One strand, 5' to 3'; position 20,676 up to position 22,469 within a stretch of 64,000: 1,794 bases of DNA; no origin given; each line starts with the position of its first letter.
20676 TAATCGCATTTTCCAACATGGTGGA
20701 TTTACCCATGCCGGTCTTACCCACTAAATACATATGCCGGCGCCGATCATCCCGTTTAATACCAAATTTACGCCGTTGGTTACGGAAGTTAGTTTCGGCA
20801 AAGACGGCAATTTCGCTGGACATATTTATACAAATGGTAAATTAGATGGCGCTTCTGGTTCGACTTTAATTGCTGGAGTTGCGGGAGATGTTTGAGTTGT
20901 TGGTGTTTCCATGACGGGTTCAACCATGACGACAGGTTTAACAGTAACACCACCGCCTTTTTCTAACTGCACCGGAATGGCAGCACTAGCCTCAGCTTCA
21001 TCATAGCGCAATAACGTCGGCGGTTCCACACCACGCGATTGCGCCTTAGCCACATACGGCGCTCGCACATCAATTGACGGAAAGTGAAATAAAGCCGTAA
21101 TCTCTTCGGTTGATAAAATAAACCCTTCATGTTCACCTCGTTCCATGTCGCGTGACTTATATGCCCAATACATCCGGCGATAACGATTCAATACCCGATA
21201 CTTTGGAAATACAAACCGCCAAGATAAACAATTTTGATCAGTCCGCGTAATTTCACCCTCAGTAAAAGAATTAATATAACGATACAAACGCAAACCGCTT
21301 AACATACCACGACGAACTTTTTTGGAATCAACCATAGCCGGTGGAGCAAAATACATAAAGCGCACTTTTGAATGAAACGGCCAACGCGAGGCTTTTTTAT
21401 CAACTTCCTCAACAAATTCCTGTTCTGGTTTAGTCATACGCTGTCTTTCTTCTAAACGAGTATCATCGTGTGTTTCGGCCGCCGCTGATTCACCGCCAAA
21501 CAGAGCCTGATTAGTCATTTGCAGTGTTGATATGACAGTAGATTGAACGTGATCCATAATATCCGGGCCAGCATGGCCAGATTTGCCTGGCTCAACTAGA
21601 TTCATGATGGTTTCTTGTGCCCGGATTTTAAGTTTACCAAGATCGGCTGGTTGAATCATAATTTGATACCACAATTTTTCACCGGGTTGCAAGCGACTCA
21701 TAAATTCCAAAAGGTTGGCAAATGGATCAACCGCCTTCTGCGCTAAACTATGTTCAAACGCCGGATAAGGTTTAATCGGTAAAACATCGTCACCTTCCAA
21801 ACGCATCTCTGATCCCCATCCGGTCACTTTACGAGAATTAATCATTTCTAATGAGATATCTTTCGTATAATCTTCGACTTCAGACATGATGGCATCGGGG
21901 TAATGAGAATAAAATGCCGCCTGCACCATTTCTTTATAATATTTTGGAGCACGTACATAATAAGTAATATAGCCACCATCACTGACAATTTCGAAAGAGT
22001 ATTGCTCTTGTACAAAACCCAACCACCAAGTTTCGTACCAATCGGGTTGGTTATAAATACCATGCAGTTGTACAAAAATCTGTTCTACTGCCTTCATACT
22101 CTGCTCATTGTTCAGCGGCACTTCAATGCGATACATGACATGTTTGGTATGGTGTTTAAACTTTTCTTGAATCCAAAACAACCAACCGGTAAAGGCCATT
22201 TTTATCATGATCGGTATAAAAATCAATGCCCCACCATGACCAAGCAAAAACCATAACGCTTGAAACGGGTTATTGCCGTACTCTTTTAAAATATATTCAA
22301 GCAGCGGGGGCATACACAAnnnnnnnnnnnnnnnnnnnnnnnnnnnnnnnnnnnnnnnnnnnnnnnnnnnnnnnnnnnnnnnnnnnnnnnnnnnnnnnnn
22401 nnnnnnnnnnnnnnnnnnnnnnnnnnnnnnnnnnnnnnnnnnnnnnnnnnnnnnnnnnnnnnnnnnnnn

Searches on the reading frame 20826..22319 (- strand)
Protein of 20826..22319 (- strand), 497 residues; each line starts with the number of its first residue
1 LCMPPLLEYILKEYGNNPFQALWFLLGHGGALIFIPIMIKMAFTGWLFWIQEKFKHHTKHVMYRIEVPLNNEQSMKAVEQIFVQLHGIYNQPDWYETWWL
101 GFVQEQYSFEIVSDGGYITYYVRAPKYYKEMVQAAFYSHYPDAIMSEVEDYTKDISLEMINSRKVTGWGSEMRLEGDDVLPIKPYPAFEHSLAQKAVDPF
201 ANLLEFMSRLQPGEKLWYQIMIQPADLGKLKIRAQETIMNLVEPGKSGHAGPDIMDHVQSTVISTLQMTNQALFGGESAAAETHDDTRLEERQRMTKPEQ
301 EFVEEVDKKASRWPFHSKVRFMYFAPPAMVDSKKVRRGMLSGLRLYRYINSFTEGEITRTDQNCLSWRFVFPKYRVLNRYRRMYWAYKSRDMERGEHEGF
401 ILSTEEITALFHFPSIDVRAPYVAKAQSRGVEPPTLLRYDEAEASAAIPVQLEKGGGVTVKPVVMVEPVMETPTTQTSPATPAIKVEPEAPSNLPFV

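Call 3: search_protein_families(library=pfam, proteins=[window:20826-22319:-], max_evalue=0.01)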
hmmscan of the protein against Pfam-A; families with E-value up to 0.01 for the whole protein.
window:20826-22319:- (497 aa): 0 families

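Call 4: search_protein_families(library=ncbifam, proteins=[window:20826-22319:-], max_evalue=0.01)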
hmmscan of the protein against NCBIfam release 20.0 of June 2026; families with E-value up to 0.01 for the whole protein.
window:20826-22319:- (497 aa): 0 families

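Call 22: find_homologous_proteins(query=window:20826-22319:-, max_evalue=0.001)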
Query window:20826-22319:- (497 aa): 84 proteins with E <= 0.001 among 4054 candidates.
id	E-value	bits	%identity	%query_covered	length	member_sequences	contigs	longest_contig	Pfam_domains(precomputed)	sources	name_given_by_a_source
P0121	0.0e+0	1149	100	100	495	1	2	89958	PF26449.1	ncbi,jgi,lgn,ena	ncbi:MAG: hypothetical protein WCV88_03085 [Patescibacteria group bacterium]|jgi:hypothetical protei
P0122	8.7e-227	772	66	100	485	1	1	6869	PF26449.1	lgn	-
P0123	2.5e-225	767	66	100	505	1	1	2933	PF26449.1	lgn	-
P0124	4.4e-223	760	63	100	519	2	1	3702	-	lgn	-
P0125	8.2e-222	755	65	99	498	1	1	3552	PF26449.1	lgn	-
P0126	1.1e-219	748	66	96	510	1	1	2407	-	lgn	-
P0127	1.7e-217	741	64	100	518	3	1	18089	PF26449.1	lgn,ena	-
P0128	1.6e-216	738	64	100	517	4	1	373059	PF26449.1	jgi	-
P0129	4.1e-216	737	63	99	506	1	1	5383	PF26449.1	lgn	-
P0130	2.1e-214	731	62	100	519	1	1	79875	PF26449.1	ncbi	-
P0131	6.8e-214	729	66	93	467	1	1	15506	-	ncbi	-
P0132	1.2e-213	729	62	99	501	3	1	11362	PF26449.1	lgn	-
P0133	1.4e-209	715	64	98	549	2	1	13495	-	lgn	-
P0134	1.3e-208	712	61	100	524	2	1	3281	PF26449.1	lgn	-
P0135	8.7e-208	709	65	94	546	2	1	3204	PF26449.1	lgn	-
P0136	3.7e-204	697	61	100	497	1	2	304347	PF26449.1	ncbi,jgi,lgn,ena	ncbi:MAG: hypothetical protein WCW27_03055 [Patescibacteria group bacterium]|jgi:hypothetical protei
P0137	3.6e-198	677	63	93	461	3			PF26449.1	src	-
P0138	3.7e-196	671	56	100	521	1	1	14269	PF26449.1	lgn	-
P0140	7.5e-161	554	49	100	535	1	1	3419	PF26449.1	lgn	-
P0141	3.7e-158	545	51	100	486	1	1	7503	PF26449.1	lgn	-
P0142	1.3e-153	531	49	100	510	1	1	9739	PF26449.1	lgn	-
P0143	1.5e-152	527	49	100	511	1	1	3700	PF26449.1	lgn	-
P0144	6.4e-152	525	49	100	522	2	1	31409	PF26449.1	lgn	-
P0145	6.9e-152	525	52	91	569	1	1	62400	PF26449.1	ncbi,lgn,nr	ncbi:MAG: hypothetical protein Q8P90_01160 [bacterium]|nr:hypothetical protein [bacterium]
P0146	1.5e-148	514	49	99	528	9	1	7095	PF26449.1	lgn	-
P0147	3.7e-143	496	48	100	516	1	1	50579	PF26449.1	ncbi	-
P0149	1.2e-141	491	48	95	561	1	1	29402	PF26449.1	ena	-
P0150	6.7e-140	485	47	99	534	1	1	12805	PF26449.1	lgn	-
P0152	3.8e-114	400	40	97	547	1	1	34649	PF26449.1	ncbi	ncbi:MAG: hypothetical protein V1898_03180 [Patescibacteria group bacterium]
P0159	6.3e-95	337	39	89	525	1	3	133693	PF26449.1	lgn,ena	-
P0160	5.2e-78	281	35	95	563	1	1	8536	PF26449.1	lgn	-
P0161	7.7e-76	274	38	85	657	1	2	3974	PF26449.1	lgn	-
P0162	1.5e-73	266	33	98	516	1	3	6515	PF26449.1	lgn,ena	-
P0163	4.2e-73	265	36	88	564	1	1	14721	PF26449.1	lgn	-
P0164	2.8e-72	262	33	97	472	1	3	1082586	PF26449.1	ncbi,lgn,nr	ncbi:MAG: hypothetical protein H6760_02675 [Candidatus Nomurabacteria bacterium]|nr:MAG: hypothetica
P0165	6.9e-70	254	32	97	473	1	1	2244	PF26449.1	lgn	-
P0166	4.6e-68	248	33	86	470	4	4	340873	PF26449.1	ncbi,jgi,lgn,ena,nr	ncbi:MAG TPA: hypothetical protein PLH37_01845 [bacterium]|nr:hypothetical protein [bacterium]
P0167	1.6e-67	247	33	97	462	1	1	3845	PF26449.1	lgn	-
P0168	1.3e-66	243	32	97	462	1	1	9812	PF26449.1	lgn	-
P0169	2.0e-66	243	32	99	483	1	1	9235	PF26449.1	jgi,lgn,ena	-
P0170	2.9e-64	236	31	97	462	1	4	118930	PF26449.1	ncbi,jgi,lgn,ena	-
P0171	1.6e-63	233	32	97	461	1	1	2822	PF26449.1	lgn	-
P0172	2.5e-62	229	33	86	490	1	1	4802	PF26449.1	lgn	-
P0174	4.1e-61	225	32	86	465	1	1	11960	PF26449.1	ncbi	ncbi:MAG: hypothetical protein ABIF17_04565 [Patescibacteria group bacterium]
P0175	1.6e-59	220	34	85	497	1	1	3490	PF26449.1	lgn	-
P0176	1.7e-59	220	31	81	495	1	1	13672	PF26449.1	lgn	-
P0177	2.8e-59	219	30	86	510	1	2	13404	PF26449.1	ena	-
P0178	1.7e-57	213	32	82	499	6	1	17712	PF26449.1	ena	-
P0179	2.6e-57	213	31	86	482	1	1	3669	PF26449.1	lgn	-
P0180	1.2e-55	207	30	87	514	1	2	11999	PF26449.1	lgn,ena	-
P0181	9.7e-55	204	32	82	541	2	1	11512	PF26449.1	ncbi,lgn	-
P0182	4.0e-52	196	31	86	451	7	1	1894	PF26449.1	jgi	jgi:hypothetical protein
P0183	4.3e-52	196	33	79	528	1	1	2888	PF26449.1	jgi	jgi:hypothetical protein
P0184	5.6e-50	189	33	76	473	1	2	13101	PF26449.1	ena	-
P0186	3.8e-49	186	32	84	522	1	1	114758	PF26449.1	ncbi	-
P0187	8.0e-49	185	29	84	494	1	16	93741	PF26449.1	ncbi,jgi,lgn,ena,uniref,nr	ncbi:MAG: hypothetical protein GW939_03395 [Candidatus Magasanikbacteria bacterium]|uniref:DUF8128 d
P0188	8.3e-48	181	30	94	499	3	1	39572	PF26449.1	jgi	-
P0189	1.6e-47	181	28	85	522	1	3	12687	PF26449.1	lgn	-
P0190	1.4e-42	164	31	79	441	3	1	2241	PF26449.1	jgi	jgi:hypothetical protein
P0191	3.8e-42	163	29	96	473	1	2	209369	PF26449.1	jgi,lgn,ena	-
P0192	6.7e-36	142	28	82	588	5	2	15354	PF26449.1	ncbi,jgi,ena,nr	ncbi:MAG TPA: hypothetical protein PL066_01350 [bacterium]|nr:hypothetical protein [bacterium]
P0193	4.0e-32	130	26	82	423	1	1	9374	PF26449.1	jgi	jgi:hypothetical protein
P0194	2.6e-29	120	26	78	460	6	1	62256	PF26449.1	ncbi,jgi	jgi:hypothetical protein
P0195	6.1e-28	116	27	80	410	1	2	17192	PF26449.1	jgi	jgi:hypothetical protein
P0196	4.1e-26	110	25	79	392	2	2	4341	PF26449.1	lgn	-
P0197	1.8e-25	108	25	83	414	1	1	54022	PF26449.1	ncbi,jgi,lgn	ncbi:MAG: hypothetical protein WC827_03140 [Candidatus Paceibacterota bacterium]|jgi:hypothetical pr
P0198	2.0e-23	101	24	78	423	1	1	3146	PF26449.1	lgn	-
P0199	1.4e-22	98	24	82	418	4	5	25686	PF26449.1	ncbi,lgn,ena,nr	ncbi:MAG: hypothetical protein PHN69_03460 [Candidatus Pacebacteria bacterium]|nr:hypothetical prote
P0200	7.0e-22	96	25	78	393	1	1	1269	PF26449.1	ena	-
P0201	2.5e-20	91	25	82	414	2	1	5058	PF26449.1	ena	-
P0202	8.1e-20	89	27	84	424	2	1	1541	PF26449.1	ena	-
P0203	9.3e-20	89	24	85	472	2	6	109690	PF26449.1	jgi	jgi:hypothetical protein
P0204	8.1e-15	73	24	77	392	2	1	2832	PF26449.1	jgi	-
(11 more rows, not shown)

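Call 24: search_protein_families(library=pfam, proteins=[P0187, P0164, P0199, window:20826-22319:-], max_evalue=10)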
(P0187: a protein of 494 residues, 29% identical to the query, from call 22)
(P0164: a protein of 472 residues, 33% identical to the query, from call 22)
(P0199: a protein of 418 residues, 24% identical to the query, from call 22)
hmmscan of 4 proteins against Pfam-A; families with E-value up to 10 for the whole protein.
P0187 (494 aa): 0 families

P0164 (472 aa): 0 families

P0199 (418 aa): 0 families

window:20826-22319:- (497 aa): 1 family
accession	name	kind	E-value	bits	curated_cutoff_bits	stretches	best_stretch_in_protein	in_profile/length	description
PF24683.1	CT021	-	0.11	12.8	27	1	39-68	25-54/125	CT021 protein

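Call 35: predict_structure(alignment_id=A2)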
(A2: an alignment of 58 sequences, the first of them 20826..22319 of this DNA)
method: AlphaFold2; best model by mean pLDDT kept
length: 497 residues; sequences in the alignment: 58
mean_pLDDT: 86.2   pTM: 0.78
mean pLDDT of the five models: 86.2, 85.1, 84.9, 84.8, 84.6
residues with pLDDT >= 90: 324; 70-90: 84; 50-70: 57; < 50: 32
segments of 3 or more residues with pLDDT < 50: 455-462, 464-480
pLDDT, mean of each block of 10 residues (from residue 1): 77 87 89 93 96 97 94 88 97 96 97 97 98 96 96 97 96 98 94 86 95 98 97 96 74 75 85 69 69 92 97 98 98 96 96 96 94 96 97 96 98 88 76 56 55 47 45 42 54 58
secondary structure, 60 per line:
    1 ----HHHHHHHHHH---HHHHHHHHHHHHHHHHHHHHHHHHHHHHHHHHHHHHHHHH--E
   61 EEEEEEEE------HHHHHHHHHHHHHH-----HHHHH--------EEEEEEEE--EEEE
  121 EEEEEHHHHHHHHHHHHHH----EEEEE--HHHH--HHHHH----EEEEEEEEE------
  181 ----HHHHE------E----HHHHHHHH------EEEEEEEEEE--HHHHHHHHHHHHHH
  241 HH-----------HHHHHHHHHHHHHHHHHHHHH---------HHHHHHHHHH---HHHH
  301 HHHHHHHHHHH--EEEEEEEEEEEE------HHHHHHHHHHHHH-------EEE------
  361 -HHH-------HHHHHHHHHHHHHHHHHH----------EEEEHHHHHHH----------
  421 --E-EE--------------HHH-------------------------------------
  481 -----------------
elements in order: H5-14 H18-57 E60-68 H75-88 H94-98 E107-114 E117-125 H126-139 E144-148 H151-154 H157-161 E166-174 H185-188 H201-208 E215-224 H227-242 H254-274 H284-293 H297-311 E314-325 H332-344 E352-354 H372-389 E400-403 H404-410

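Call 47: search_solved_structures(query=A2, max_evalue=10, show_alignments=2)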
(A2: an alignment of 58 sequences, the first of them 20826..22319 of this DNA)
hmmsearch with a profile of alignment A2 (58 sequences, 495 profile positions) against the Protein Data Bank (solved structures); distinct sequences matched with E-value up to 10: 1.
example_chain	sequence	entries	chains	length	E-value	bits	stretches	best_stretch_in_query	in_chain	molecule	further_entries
8tlp_A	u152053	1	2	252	0.64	11.8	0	211-309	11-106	D_3_633_8x, no peptide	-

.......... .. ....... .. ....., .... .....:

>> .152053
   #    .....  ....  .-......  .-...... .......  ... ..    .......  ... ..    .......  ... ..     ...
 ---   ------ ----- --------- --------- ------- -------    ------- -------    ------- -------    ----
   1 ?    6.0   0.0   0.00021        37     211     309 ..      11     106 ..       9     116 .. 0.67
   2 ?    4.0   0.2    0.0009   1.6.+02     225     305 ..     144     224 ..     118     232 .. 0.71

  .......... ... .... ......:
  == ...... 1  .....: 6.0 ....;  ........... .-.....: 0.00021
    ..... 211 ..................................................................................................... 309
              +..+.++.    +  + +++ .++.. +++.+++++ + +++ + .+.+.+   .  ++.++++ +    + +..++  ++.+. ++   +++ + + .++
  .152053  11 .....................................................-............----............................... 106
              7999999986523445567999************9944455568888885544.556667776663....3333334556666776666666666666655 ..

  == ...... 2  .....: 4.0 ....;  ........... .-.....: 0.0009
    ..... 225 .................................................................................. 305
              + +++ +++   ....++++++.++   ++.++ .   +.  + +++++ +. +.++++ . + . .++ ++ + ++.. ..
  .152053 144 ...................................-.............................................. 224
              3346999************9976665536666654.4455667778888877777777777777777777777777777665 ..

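Call 54: fold_search(model_id=the predicted structure, library=pdb)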
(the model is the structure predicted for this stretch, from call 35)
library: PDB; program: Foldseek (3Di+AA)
matches with E <= 10: 403; with E <= 0.001: 13
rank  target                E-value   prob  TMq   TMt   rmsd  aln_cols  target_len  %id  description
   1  7o42_A                3.8e-05  1.00  0.28  0.16  10.5       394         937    8  TrwK/VirB4unbound trimer of dimers complex (with Hcp1) from the R388 type IV secretion system determined by cryo-EM. (released 2022-06-22)
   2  7o42_E                6.5e-05  1.00  0.31  0.18  10.3       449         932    7  TrwK/VirB4unbound trimer of dimers complex (with Hcp1) from the R388 type IV secretion system determined by cryo-EM. (released 2022-06-22)
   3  7o43_A                1.4e-04  1.00  0.28  0.19  10.0       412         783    6  TrwK/VirB4unbound dimer complex from R388 type IV secretion system determined by cryo-EM. (released 2022-06-22)
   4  8rtd_V                1.5e-04  1.00  0.32  0.23  10.2       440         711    9  Stalk-Arches-IMC structure from the fully-assembled R388 type IV secretion system determined by cryo-EM. (released 2024-06-19)
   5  8rtb_B                1.7e-04  1.00  0.33  0.26   9.8       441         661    9  Extended inner membrane complex (IMC) protomer structure (TrwM/VirB3-TrwK/VirB4-TrwI/VirB6-TrwG/VirB8-TrwE/VirB10) fro (released 2024-06-19)
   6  8rtd_g                2.1e-04  1.00  0.31  0.21   8.8       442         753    7  Stalk-Arches-IMC structure from the fully-assembled R388 type IV secretion system determined by cryo-EM. (released 2024-06-19)
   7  8rtd_h                2.2e-04  1.00  0.32  0.35   9.8       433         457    9  Stalk-Arches-IMC structure from the fully-assembled R388 type IV secretion system determined by cryo-EM. (released 2024-06-19)
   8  8rtb_A                2.2e-04  1.00  0.31  0.22   9.6       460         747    8  Extended inner membrane complex (IMC) protomer structure (TrwM/VirB3-TrwK/VirB4-TrwI/VirB6-TrwG/VirB8-TrwE/VirB10) fro (released 2024-06-19)
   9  8rtd_O                2.2e-04  1.00  0.31  0.21   9.6       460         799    8  Stalk-Arches-IMC structure from the fully-assembled R388 type IV secretion system determined by cryo-EM. (released 2024-06-19)
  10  8rtd_T                2.2e-04  1.00  0.31  0.20   9.6       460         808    8  Stalk-Arches-IMC structure from the fully-assembled R388 type IV secretion system determined by cryo-EM. (released 2024-06-19)
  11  8rtd_P                2.9e-04  1.00  0.32  0.22  10.3       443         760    9  Stalk-Arches-IMC structure from the fully-assembled R388 type IV secretion system determined by cryo-EM. (released 2024-06-19)
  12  7o41_B                6.9e-04  1.00  0.31  0.24  10.0       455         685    8  Hexameric composite model of the Inner Membrane Complex (IMC) with the Arches from the fully-assembled R388 type IV se (released 2022-06-22)
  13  7o43_B                9.5e-04  1.00  0.36  0.24   7.3       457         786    7  TrwK/VirB4unbound dimer complex from R388 type IV secretion system determined by cryo-EM. (released 2022-06-22)
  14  7o41_A                4.0e-02  0.51  0.22  0.16  10.9       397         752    9  Hexameric composite model of the Inner Membrane Complex (IMC) with the Arches from the fully-assembled R388 type IV se (released 2022-06-22)
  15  4pzf_B                1.8e-01  0.23  0.14  0.14   8.3       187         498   10  Berberine bridge enzyme G164A variant, a reticuline dehydrogenase (released 2014-04-23)
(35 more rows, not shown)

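Call 69: find_encoding_contigs(protein=P0203, flank=7000, max_places=2)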
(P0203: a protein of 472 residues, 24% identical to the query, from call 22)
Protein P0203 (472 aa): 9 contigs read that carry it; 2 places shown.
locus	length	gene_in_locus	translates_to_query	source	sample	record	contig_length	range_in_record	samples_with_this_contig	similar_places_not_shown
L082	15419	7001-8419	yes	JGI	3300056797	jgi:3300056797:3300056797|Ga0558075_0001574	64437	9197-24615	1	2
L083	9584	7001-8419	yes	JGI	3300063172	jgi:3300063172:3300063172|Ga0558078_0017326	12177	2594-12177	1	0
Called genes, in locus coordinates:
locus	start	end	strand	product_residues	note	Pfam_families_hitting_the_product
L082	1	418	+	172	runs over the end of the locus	-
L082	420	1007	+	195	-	PF02525:Flavodoxin_2, PF03358:FMN_red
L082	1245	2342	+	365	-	PF01926:MMR_HSR1, PF02421:FeoB_N (weak), PF06071:YchF-GTPase_C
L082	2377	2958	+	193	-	-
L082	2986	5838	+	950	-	PF00133:tRNA-synt_1, PF09334:tRNA-synt_1g, PF13603:tRNA-synt_1_2, PF00293:NUDIX, PF00133:tRNA-synt_1, PF09334:tRNA-synt_1g (weak), PF08264:Anticodon_1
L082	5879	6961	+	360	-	PF04545:Sigma70_r4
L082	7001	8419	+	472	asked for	PF26449:DUF8128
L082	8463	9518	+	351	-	PF02540:NAD_synthase (weak), PF03054:tRNA_Me_trans, PF20259:tRNA_Me_trans_M, PF20258:tRNA_Me_trans_C (weak)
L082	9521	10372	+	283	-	PF03477:ATP-cone (weak), PF04471:Mrr_cat (weak)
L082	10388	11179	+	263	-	PF12705:PDDEXK_1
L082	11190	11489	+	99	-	PF01035:DNA_binding_1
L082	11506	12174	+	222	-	PF03167:UDG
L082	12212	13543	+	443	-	PF00675:Peptidase_M16, PF05193:Peptidase_M16_C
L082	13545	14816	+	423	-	PF05193:Peptidase_M16_C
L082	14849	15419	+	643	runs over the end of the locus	PF01411:tRNA-synt_2c, PF07973:tRNA_SAD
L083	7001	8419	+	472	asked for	PF26449:DUF8128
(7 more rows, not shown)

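Call 70: find_encoding_contigs(protein=P0199, flank=7000, max_places=2)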
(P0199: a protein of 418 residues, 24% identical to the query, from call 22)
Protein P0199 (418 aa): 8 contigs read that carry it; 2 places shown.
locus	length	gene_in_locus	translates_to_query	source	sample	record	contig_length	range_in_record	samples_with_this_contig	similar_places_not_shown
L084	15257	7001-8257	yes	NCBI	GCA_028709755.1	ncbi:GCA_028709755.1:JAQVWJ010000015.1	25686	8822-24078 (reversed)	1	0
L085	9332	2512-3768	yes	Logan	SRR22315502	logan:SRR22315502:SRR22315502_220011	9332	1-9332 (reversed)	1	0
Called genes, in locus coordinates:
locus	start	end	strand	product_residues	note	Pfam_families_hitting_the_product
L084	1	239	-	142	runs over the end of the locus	-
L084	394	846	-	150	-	PF02637:GatB_Yqey (faint), PF09424:YqeY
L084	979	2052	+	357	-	PF02646:RmuC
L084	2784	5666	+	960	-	PF00133:tRNA-synt_1, PF09334:tRNA-synt_1g, PF13603:tRNA-synt_1_2, PF00293:NUDIX, PF00133:tRNA-synt_1, PF08264:Anticodon_1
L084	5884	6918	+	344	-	PF04545:Sigma70_r4, PF05066:HARE-HTH (faint)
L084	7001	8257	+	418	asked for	PF26449:DUF8128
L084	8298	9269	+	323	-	PF02618:YceG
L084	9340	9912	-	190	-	PF01612:DNA_pol_A_exo1 (weak), PF13482:RNase_H_2, PF10108:DNA_pol_B_exo2 (faint)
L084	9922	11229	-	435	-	PF13393:tRNA-synt_His, PF00587:tRNA-synt_2b, PF03129:HGTP_anticodon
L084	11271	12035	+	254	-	PF01509:TruB_N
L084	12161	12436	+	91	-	PF00076:RRM_1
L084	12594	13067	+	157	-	-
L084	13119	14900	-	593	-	PF00009:GTP_EFTU, PF01926:MMR_HSR1 (weak), PF22042:EF-G_D2, PF03144:GTP_EFTU_D2, PF00679:EFG_C, PF21018:BipA_C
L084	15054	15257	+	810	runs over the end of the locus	PF09364:XFP_N, PF03894:XFP, PF09363:XFP_C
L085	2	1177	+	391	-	?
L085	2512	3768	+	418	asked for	PF26449:DUF8128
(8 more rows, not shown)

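Call 74: search_dna_similar(query=window:20826-22319:-, collection=plasmids, mode=protein, max_evalue=0.01, max_rows=10)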
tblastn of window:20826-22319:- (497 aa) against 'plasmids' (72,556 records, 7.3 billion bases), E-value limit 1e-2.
Records with a match: 10; places in all: 10; records where one place covers at least 80% of the query: 1.
Best place of each record, by identity: <60% 10.
By first word of the organism name: Bacillus 6; Priestia 1; Shouchella 1; Peribacillus 1; Niallia 1.
By predicted mobility (MOB-suite, as given by PLSDB): non-mobilizable 10.
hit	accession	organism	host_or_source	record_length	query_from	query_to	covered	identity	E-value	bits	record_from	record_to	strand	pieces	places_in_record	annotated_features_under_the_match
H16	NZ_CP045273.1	Priestia megaterium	pure culture,Paper surface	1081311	31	429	80%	22.5%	2e-4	52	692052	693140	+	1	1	none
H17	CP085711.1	Bacillus sp. F19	single cell,soil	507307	94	450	72%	22.2%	3e-5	54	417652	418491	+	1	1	DUF87 domain-containing protein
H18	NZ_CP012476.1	Shouchella clausii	-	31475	104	450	70%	21.7%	2e-5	55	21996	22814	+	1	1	DUF87 domain-containing protein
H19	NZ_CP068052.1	Peribacillus psychrosaccharolyticus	-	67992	104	450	70%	21.4%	6e-5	54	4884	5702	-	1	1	DUF87 domain-containing protein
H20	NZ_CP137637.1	Niallia sp. XMNu-256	-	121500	102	225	25%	29.6%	2e-3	49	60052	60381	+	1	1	DUF87 domain-containing protein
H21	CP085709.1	Bacillus sp. CMF21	single cell,soil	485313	94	225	27%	27.1%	1e-3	49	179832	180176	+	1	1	DUF87 domain-containing protein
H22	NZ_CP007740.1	Bacillus methanolicus MGA3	soil sample, enrichment culture ...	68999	104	225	25%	28.5%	3e-4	52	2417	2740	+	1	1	DUF87 domain-containing protein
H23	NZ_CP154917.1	Bacillus subtilis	-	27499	102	225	25%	27.2%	6e-3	47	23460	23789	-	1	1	DUF87 domain-containing protein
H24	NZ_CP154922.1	Bacillus subtilis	-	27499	102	225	25%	27.2%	6e-3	47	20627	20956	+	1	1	DUF87 domain-containing protein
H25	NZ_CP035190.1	Bacillus licheniformis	cell culture,food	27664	102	225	25%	27.2%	7e-3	47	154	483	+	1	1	DUF87 domain-containing protein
